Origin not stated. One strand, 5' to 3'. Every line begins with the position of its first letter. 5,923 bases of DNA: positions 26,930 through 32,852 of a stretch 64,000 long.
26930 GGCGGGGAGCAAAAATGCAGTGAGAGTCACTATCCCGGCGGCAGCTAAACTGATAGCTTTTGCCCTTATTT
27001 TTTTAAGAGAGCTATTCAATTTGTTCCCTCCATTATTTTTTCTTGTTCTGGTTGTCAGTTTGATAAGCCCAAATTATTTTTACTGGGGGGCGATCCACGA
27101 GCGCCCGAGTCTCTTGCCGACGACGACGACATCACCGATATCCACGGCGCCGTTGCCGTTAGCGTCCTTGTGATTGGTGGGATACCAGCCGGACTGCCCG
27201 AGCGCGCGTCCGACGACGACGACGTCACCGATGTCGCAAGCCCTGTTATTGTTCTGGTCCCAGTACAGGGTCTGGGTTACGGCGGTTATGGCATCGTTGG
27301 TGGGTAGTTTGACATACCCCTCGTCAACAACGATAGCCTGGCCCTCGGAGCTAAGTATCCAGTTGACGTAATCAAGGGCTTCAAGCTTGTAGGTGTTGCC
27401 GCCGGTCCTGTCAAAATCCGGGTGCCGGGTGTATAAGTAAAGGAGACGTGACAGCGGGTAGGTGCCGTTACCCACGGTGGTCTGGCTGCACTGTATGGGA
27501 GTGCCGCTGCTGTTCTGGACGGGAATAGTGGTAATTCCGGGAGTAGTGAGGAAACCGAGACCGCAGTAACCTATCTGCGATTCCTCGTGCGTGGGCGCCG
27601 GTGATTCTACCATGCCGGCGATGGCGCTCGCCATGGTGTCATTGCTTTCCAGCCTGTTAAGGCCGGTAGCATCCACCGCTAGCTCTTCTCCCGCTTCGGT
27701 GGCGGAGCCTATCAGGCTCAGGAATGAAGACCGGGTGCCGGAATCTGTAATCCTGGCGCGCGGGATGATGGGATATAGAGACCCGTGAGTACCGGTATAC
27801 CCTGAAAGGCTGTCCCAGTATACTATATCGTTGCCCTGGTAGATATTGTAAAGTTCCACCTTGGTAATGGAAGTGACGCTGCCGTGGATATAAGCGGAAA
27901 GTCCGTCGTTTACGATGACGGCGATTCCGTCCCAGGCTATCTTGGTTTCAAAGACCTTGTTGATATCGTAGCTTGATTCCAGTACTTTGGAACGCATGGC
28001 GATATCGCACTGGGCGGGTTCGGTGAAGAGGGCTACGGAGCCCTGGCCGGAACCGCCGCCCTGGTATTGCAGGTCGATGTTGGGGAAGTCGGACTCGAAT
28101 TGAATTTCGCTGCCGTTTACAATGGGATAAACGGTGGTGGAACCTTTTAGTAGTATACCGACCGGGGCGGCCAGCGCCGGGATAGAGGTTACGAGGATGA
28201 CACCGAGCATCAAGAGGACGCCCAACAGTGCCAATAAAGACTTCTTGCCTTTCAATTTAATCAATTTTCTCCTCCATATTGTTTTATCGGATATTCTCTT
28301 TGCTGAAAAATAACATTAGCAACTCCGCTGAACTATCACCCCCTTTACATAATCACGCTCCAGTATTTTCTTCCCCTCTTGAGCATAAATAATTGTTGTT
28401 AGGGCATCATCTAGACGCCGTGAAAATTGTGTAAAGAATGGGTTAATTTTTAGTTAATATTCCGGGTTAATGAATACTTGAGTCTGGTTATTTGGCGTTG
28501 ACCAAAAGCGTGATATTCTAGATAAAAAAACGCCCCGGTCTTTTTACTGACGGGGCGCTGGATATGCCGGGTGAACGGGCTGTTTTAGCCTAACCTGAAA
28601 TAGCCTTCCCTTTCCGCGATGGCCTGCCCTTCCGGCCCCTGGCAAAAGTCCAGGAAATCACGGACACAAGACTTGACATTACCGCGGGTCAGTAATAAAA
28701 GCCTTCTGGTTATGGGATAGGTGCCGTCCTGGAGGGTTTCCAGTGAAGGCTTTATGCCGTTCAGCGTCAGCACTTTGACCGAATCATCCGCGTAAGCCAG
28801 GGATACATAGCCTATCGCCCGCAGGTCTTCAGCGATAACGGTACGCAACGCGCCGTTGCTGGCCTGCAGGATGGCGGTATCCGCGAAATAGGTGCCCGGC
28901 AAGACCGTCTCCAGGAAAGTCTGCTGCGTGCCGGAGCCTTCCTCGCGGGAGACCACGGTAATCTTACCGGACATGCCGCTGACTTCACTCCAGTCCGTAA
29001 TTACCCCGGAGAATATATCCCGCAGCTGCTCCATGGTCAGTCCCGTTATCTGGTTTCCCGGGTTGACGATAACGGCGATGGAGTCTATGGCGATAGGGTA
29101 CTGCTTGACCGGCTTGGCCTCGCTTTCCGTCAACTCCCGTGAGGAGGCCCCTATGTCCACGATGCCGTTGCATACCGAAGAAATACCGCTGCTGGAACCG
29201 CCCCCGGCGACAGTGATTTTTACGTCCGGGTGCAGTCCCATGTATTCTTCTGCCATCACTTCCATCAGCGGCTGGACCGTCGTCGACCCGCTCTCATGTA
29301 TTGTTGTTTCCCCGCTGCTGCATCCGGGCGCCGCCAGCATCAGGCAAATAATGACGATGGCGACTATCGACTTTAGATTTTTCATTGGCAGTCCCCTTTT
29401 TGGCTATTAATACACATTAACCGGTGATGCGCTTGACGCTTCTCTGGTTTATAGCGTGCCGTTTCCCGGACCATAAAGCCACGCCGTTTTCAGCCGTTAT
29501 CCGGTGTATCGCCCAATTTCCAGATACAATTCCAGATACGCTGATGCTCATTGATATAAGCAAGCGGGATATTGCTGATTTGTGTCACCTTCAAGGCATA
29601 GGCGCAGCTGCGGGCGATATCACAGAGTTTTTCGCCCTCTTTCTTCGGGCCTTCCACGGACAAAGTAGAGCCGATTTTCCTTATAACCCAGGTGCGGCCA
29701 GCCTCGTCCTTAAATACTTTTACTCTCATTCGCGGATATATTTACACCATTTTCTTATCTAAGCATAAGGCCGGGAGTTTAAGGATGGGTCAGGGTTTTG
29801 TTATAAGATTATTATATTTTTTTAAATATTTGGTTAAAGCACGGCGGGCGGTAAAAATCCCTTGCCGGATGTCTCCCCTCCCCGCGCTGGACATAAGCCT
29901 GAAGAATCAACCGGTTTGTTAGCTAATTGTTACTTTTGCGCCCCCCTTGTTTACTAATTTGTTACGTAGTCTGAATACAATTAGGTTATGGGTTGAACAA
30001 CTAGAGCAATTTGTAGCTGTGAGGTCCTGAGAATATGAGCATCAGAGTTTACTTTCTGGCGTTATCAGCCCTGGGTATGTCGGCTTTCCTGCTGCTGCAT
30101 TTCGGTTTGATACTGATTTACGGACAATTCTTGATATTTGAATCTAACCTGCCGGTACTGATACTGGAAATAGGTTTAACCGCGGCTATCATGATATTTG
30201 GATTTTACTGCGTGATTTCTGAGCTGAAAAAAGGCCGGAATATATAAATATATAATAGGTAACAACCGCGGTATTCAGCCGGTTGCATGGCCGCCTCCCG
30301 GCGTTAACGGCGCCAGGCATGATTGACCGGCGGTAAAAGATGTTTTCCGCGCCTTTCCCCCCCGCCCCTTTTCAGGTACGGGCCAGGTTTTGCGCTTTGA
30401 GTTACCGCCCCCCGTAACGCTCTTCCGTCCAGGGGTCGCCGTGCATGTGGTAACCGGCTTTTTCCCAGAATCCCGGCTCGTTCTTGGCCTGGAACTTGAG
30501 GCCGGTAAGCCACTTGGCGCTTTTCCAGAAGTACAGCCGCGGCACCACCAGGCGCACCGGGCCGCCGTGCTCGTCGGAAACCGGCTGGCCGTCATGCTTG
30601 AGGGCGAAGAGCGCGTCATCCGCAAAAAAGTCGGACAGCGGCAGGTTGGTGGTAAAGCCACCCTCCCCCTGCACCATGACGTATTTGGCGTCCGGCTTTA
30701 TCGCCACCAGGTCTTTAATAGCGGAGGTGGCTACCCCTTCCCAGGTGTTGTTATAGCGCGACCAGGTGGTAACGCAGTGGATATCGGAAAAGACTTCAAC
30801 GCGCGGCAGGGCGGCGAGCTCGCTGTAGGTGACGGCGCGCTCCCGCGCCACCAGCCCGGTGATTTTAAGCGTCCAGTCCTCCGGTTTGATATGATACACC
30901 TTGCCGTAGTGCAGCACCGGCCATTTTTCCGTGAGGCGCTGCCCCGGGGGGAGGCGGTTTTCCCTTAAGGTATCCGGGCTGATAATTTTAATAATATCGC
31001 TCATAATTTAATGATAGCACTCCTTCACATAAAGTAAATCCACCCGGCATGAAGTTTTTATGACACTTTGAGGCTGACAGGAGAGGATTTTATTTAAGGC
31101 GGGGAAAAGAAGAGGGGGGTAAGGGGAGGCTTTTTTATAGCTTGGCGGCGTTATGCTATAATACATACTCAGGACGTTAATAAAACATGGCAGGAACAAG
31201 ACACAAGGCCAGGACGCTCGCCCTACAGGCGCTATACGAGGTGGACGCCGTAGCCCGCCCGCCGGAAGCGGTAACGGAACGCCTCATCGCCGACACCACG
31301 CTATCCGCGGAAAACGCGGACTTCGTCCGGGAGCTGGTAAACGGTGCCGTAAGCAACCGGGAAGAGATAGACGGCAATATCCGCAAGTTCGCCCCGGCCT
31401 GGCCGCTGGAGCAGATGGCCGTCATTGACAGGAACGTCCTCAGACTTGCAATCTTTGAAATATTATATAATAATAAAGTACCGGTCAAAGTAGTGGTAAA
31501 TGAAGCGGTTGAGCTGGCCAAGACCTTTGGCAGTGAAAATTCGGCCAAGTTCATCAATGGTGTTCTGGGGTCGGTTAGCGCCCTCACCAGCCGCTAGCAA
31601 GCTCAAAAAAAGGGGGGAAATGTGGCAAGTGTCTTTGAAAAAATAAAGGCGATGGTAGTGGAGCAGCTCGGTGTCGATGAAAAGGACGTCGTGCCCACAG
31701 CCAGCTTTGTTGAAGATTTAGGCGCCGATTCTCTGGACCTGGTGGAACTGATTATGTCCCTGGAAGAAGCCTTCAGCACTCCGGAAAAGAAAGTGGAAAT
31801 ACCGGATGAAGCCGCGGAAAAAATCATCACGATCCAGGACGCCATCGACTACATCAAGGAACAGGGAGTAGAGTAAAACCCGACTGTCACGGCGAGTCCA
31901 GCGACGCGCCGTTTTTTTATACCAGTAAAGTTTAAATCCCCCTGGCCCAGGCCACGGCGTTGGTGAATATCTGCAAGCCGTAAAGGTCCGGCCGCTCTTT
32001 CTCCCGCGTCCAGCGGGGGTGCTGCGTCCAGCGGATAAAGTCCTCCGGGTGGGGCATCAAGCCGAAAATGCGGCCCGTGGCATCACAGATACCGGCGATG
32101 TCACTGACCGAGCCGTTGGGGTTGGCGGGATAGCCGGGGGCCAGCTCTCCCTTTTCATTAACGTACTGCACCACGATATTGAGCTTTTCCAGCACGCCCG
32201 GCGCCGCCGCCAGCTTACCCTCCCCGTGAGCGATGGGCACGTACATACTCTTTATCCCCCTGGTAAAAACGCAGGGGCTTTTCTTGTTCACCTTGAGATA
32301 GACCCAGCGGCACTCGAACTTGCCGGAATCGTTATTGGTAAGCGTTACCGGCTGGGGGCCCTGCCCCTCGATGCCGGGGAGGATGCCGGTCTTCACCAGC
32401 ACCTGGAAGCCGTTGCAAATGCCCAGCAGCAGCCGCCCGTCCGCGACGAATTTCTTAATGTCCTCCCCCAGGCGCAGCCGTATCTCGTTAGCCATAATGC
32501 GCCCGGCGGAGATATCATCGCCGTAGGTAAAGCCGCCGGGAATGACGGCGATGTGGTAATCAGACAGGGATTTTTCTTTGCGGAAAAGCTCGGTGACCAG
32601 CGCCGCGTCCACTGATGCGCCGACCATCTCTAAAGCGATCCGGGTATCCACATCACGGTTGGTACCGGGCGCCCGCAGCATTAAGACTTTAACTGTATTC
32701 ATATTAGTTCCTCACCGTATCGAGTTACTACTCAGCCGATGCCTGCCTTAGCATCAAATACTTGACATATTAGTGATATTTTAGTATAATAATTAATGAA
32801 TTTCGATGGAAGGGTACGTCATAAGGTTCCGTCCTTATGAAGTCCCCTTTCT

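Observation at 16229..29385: The surface-display module is inserted inside the pst operon (pstS ... surface genes ... pstCAB-regulator)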

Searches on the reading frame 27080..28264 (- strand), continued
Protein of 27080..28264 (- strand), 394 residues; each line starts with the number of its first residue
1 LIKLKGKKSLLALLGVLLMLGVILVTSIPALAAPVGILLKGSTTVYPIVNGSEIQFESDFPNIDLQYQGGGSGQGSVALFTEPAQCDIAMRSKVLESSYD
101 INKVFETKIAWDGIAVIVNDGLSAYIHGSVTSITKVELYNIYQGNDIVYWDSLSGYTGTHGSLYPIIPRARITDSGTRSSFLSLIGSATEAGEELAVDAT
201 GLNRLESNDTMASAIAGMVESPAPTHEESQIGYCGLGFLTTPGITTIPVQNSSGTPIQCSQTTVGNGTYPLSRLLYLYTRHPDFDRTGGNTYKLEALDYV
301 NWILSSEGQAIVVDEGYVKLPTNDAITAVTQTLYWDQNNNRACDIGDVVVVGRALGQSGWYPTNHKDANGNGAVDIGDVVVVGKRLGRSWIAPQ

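Call 78: find_related_loci(query=A3, collection=genome_contigs, flank=10000)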
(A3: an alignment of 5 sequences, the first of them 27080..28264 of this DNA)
Query A3 (394 aa) in genome_contigs; peptide patterns used: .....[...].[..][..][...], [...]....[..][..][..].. (x = any residue, [..] = any of these).
176 stretches matched a pattern; 123 encode a relative of the query (tblastn E <= 1e-3); the best 80 are kept; 80 distinct loci.
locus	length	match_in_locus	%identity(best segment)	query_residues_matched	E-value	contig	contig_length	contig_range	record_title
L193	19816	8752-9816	37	13-390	2e-63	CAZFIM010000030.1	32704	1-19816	MAG TPA_asm: uncultured Dehalococcoidales bacterium isolate binchicken_co27_241 genome assembly, contig: NODE_2343_lengt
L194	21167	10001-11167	35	3-390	1e-53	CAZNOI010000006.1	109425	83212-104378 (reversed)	MAG TPA_asm: uncultured Dehalococcoidia bacterium isolate binchicken_co17_467 genome assembly, contig: NODE_510_length_1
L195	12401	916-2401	34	1-390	9e-48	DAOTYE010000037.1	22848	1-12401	MAG TPA_asm: Dehalococcoidales bacterium isolate H23_307 k115_288932, whole genome shotgun sequence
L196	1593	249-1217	32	34-388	7e-37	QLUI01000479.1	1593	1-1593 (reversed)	MAG: Bacillota bacterium isolate GPS1B09 DDT30_479, whole genome shotgun sequence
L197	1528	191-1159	31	34-388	1e-34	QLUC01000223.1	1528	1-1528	MAG: Bacillota bacterium isolate BS524 DDT36_223, whole genome shotgun sequence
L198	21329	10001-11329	29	1-390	3e-33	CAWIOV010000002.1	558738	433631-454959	MAG: uncultured Chloroflexia bacterium isolate MFD01689.bin.1.12 genome assembly, contig: contig_22584, whole genome sho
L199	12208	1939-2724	32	13-320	4e-27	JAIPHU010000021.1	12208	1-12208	MAG: Candidatus Omnitrophota bacterium isolate Tobar15.5-16.5m-G38 Tobar15-5-16-5m-C3847, whole genome shotgun sequence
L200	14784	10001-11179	29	3-390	3e-26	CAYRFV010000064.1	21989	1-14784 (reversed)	MAG TPA_asm: uncultured Anaerolineales bacterium isolate binchicken_co274_116 genome assembly, contig: NODE_6113_length_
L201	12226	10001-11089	30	21-388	9e-26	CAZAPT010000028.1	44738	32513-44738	MAG TPA_asm: uncultured Dehalococcoidia bacterium isolate binchicken_co185_280 genome assembly, contig: NODE_1061_length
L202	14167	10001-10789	32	18-320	9e-25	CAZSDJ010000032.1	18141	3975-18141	MAG TPA_asm: uncultured Planctomycetia bacterium isolate SRP141376_co2_332 genome assembly, contig: NODE_6319_length_181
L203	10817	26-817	31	109-384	8e-23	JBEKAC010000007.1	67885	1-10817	MAG: Dehalococcoidales bacterium isolate SPRUCE 103 SPRUCE_103_7, whole genome shotgun sequence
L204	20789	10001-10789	29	18-320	8e-23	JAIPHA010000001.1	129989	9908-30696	MAG: Candidatus Omnitrophota bacterium isolate Tobar13.5m-G63 Tobar13-5m-20mill-C19, whole genome shotgun sequence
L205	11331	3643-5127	31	33-323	5e-21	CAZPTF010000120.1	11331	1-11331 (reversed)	MAG TPA_asm: uncultured Anaerolineae bacterium isolate SRP241326_co3_194 genome assembly, contig: NODE_6988_length_11331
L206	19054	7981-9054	27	14-379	6e-20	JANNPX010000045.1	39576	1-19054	MAG: Chloroflexota bacterium isolate SOY_31_metabat_89 SOY_31_k141_1589265, whole genome shotgun sequence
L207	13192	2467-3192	32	41-320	2e-18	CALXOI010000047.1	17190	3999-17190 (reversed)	MAG: uncultured Treponema sp. isolate BRZ_QM__bin83 genome assembly, contig: BRZ_QM__NODE_3656_length_17190_cov_4.466429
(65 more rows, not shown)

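Call 96: search_protein_families(library=pfam, proteins=[L195:250-1086:+, L003:14274-17264:+, L002:13388-16270:+, L003:7963-9216:+], max_evalue=0.001)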
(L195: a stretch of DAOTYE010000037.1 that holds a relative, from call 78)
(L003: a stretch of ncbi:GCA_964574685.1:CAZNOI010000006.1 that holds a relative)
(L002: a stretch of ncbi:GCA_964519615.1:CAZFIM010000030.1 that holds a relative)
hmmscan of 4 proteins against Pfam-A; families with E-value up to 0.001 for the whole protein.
L195:250-1086:+ (278 aa): 1 family
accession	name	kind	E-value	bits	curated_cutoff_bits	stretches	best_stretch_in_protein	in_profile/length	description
PF00404.24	Dockerin_1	-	3.8e-06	27.4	22.9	1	224-267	3-49/57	Dockerin type I domain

L003:14274-17264:+ (996 aa): 3 families
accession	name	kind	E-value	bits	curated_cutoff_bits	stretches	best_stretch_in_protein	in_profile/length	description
PF25470.1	DUF7901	-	6.2e-71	239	24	2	613-829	1-205/205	Domain of unknown function (DUF7901)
PF07705.17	CARDB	-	3e-17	63.1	22.7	1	833-932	1-100/101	CARDB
PF20009.4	GEVED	-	1.1e-16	61.9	24.4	2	530-602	1-77/78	GEVED domain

L002:13388-16270:+ (960 aa): 6 families
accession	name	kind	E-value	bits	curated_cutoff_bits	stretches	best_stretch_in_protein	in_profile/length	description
PF00041.27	fn3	-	2.5e-16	60.1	25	2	559-645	3-83/84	Fibronectin type III domain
PF07705.17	CARDB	-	1.4e-12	48.1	22.7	1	352-449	2-100/101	CARDB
PF00963.24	Cohesin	-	1.1e-10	42.2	24.1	1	47-162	11-123/139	Cohesin domain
PF16656.11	Pur_ac_phosph_N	-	1.1e-06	29.5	30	0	562-641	4-90/93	Purple acid Phosphatase, N-terminal domain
PF25788.1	Ig_Rha78A_N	-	3.9e-06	27.5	27.4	0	571-643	19-97/105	Rha78A-like, N-terminal immunoglobulin domain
PF15983.10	DUF4767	-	0.00036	21.4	27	0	628-680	24-77/139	Domain of unknown function (DUF4767)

L003:7963-9216:+ (417 aa): 0 families

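Call 98: find_related_loci(query=A3, collection=metagenome_contigs, flank=10000)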
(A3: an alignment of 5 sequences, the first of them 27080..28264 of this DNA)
Query A3 (394 aa) in metagenome_contigs; peptide patterns used: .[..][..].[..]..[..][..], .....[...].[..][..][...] (x = any residue, [..] = any of these).
307 stretches matched a pattern; 191 encode a relative of the query (tblastn E <= 1e-3); the best 80 are kept; 80 distinct loci.
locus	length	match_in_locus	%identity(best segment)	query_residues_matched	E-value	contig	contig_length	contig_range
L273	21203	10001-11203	31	1-394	1e-37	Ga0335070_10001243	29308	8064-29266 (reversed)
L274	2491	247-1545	29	4-389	2e-25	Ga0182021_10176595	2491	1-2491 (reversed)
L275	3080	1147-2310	27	39-387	1e-24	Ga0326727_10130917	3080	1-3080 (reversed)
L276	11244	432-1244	33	37-341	2e-24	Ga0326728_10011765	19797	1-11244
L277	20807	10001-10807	33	39-341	3e-24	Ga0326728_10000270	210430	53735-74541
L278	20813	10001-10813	33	37-341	2e-24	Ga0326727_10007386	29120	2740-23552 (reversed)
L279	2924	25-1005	31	72-387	1e-23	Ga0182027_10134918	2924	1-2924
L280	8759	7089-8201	29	34-387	2e-23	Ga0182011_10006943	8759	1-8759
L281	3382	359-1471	29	34-387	1e-23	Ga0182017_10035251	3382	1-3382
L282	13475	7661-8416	34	37-321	5e-23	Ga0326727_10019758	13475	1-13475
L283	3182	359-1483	29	34-387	5e-23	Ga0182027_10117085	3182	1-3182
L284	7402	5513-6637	29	34-387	6e-23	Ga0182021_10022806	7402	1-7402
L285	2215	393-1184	35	26-321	7e-23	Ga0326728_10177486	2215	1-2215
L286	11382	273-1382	27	11-393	1e-22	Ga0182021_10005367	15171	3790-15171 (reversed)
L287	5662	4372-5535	26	39-387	2e-22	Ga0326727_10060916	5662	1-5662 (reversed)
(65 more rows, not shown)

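Call 100: search_protein_families(library=pfam, proteins=[L280:315-5129:+, L280:5331-6395:+, L284:1-1476:+, L284:1779-3557:+, L284:4166-4822:+], max_evalue=0.01)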
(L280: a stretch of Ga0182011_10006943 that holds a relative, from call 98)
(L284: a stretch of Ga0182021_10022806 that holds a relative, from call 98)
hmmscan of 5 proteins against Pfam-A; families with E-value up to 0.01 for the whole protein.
L280:315-5129:+ (1604 aa): 7 families
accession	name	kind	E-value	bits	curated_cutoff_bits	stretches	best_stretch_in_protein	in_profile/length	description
PF16640.11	Big_3_5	-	5.1e-149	485.7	35.5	10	221-306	1-88/88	Bacterial Ig-like domain (group 3)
PF21783.3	YNCE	-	8.7e-13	48.7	27.1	1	323-576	71-328/339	YNCE-like beta-propeller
PF10282.15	Lactonase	-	2.8e-08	33.8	21.7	0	411-475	249-318/344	Lactonase, 7-bladed beta-propeller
PF25174.1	Beta-prop_THOC3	-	6.1e-06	25.9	305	0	329-401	54-125/272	THOC3 beta-propeller domain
PF02239.22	Cytochrom_D1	-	9.2e-06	24.9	25.5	1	420-528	7-115/368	Cytochrome D1 heme domain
PF00404.24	Dockerin_1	-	4.4e-05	24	22.9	1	1549-1595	3-52/57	Dockerin type I domain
PF13927.12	Ig_3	-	0.003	18.4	30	0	217-276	2-53/78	Immunoglobulin domain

L280:5331-6395:+ (354 aa): 3 families
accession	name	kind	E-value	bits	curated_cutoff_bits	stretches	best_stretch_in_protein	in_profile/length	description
PF05345.18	He_PIG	-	9.6e-14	52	24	1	211-295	1-96/96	Putative Ig domain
PF17963.7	Big_9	-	0.0015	19.8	23.6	1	242-293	35-89/89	Bacterial Ig domain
PF00404.24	Dockerin_1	-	0.0041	17.7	22.9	1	330-351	2-23/57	Dockerin type I domain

L284:1-1476:+ (491 aa): 5 families
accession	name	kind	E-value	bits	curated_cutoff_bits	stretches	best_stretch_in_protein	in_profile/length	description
PF13540.12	RCC1_2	-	1e-48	162.4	22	6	111-140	1-30/30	Regulator of chromosome condensation (RCC1) repeat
PF25390.1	WD40_RLD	-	1.5e-23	84.1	150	3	76-222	94-282/363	RCC1-like domain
PF16640.11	Big_3_5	-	7.8e-17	62.1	35.5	1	347-428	1-83/88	Bacterial Ig-like domain (group 3)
PF00404.24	Dockerin_1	-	0.00045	20.8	22.9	0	467-487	2-22/57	Dockerin type I domain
PF02017.21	CIDE-N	-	0.0035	17.8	23.5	0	159-177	41-58/76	CIDE-N domain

L284:1779-3557:+ (592 aa): 1 family
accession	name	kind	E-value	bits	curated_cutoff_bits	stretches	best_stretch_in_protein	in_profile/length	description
PF00404.24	Dockerin_1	-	9.4e-06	26.2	22.9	1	537-587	3-56/57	Dockerin type I domain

L284:4166-4822:+ (218 aa): 2 families
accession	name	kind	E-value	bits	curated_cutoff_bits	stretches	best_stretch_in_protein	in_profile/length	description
PF05345.18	He_PIG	-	7.9e-14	52.3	24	1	75-159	1-96/96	Putative Ig domain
PF17963.7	Big_9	-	0.0014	19.9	23.6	1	110-157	37-89/89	Bacterial Ig domain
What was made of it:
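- Tried and rejected: No phosphatase or nuclease domain was found in cassette proteins of relatives (calls 96, 100).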

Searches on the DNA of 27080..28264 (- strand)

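Call 45: search_rna_families(sources=[L002, L003, L005, L006], threshold=evalue, max_evalue=1)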
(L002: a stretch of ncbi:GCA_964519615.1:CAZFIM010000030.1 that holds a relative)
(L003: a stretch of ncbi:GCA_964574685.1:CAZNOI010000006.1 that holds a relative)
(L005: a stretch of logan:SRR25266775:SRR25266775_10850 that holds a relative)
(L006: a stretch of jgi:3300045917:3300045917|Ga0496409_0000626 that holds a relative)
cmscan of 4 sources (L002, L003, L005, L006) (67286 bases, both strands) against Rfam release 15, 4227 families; matches with E-value up to 1: 0.
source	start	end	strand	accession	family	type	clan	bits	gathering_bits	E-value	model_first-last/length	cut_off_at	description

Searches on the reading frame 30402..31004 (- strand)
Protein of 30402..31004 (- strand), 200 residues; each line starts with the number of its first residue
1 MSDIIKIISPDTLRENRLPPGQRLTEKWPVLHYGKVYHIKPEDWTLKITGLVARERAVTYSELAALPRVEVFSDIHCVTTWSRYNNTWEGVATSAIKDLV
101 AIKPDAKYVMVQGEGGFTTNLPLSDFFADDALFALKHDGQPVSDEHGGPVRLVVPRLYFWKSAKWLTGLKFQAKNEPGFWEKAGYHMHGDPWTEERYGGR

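Call 27: search_protein_families(library=pfam, proteins=[window:30402-31004:-], max_evalue=0.001)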
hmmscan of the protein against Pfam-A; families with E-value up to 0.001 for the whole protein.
window:30402-31004:- (200 aa): 1 family
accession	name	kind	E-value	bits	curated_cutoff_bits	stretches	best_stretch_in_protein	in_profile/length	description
PF00174.25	Oxidored_molyb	-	1.2e-39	136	24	1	34-180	2-169/169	Oxidoreductase molybdopterin binding domain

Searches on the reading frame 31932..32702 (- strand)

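Call 27: search_protein_families(library=pfam, proteins=[window:31932-32702:-], max_evalue=0.001)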
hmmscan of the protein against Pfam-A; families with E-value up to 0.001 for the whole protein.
window:31932-32702:- (256 aa): 3 families
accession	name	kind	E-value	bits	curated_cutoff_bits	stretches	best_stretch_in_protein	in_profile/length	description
PF13507.12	GATase_5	-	1.1e-78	264.4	27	1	4-252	2-259/260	CobB/CobQ-like glutamine amidotransferase domain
PF01965.30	DJ-1_PfpI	-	6.2e-06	26.6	26.6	1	31-110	44-115/165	DJ-1/PfpI family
PF07685.20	GATase_3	-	8.7e-06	25.9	27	1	40-109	30-95/196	CobB/CobQ-like glutamine amidotransferase domain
